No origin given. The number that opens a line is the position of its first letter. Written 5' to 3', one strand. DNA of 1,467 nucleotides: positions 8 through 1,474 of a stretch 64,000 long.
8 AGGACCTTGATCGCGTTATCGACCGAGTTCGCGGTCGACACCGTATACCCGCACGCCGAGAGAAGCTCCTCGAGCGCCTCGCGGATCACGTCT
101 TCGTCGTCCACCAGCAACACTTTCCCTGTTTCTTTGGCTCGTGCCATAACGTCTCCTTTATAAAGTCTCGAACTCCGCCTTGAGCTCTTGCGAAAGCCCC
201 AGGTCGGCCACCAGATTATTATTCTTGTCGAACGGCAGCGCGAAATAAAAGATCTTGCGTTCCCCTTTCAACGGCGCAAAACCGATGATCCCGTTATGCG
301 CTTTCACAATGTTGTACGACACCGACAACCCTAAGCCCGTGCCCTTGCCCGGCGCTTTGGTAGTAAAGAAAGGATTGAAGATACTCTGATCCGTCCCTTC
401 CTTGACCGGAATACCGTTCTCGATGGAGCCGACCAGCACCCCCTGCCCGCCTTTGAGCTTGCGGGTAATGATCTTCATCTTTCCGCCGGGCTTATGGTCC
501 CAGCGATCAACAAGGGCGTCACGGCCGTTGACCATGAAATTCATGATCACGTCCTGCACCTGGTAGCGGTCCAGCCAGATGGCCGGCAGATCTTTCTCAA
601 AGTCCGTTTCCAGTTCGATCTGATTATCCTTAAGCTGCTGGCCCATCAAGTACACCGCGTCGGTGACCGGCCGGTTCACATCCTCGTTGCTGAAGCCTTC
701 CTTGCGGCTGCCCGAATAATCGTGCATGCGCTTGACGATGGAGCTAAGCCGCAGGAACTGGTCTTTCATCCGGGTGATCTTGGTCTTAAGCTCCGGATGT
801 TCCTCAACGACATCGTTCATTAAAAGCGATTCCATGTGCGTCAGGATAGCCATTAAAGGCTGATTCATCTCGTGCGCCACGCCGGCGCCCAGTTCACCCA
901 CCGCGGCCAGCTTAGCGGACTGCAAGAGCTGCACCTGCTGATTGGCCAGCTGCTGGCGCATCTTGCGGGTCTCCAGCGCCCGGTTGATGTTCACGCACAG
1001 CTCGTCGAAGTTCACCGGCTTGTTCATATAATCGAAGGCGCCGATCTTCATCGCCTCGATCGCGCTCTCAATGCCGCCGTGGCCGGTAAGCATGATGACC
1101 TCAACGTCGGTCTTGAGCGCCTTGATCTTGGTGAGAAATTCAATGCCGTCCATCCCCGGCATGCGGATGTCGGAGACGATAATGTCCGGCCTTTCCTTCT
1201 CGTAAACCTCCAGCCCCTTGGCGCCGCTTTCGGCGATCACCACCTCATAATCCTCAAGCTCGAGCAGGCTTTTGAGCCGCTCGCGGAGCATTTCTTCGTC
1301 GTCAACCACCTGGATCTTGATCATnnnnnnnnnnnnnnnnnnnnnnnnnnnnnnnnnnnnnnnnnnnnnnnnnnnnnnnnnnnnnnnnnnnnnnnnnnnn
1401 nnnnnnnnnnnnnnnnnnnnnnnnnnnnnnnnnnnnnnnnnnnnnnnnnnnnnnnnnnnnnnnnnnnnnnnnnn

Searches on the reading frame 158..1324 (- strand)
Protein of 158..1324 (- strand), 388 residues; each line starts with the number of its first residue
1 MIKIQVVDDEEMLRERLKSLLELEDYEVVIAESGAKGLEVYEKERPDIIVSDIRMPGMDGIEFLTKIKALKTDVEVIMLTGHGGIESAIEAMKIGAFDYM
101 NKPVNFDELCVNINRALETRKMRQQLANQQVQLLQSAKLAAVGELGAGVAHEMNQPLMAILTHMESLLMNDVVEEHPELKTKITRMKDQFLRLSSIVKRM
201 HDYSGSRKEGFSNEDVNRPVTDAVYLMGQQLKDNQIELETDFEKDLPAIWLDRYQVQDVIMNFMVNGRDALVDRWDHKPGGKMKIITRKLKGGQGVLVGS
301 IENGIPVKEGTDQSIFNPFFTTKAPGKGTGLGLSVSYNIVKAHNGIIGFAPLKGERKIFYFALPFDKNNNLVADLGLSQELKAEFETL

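Call 9: search_protein_families(library=pfam, proteins=[window:158-1324:-], max_evalue=0.001)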
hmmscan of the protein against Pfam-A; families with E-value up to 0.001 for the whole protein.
window:158-1324:- (388 aa): 3 families
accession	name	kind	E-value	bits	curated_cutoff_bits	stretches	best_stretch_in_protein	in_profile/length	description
PF00072.30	Response_reg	-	4e-32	111.1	30.2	1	4-113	1-110/111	Response regulator receiver domain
PF02518.31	HATPase_c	-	2.4e-09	38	26.4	1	253-366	3-110/111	Histidine kinase-, DNA gyrase B-, and HSP90-like ATPase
PF00512.31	HisKA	-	6.9e-08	32.9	26.9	1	143-204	3-61/66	His Kinase A (phospho-acceptor) domain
